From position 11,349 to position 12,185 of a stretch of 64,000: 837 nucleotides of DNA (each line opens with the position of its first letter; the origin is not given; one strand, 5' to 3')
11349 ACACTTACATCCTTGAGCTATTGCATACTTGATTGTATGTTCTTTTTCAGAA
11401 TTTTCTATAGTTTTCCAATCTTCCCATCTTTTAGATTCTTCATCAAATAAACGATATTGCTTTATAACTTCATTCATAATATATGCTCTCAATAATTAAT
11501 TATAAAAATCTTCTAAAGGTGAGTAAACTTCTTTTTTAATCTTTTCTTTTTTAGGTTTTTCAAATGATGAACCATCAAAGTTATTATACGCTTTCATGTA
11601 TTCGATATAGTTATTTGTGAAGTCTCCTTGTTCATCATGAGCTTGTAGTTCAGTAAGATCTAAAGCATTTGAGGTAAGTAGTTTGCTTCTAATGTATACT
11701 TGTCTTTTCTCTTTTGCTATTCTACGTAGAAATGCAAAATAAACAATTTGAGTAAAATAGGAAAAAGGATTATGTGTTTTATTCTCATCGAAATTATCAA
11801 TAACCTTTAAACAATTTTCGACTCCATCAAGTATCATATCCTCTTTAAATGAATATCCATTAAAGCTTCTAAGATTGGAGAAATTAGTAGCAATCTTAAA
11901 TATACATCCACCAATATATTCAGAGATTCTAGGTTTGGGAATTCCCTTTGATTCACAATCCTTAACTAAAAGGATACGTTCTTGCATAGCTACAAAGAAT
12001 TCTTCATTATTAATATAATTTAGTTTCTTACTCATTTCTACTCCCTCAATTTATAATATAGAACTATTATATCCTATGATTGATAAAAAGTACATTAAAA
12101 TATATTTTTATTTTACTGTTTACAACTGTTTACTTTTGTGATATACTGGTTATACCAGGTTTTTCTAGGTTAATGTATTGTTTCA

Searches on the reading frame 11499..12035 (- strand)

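Call 78: search_protein_families(library=phrogs, proteins=[window:11499-12035:-])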
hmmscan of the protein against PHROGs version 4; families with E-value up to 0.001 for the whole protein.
window:11499-12035:- (179 aa): 3 families
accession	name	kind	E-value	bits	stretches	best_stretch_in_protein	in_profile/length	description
phrog_234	-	transcription regulation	1.1e-48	166.7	1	2-168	5-169/181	late sigma transcription factor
phrog_34068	-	transcription regulation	7.3e-10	40.1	1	67-168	1-100/115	RNA polymerase sigma factor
phrog_12791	-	transcription regulation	3.2e-08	34.1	1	36-126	164-263/286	sigma factor for late transcription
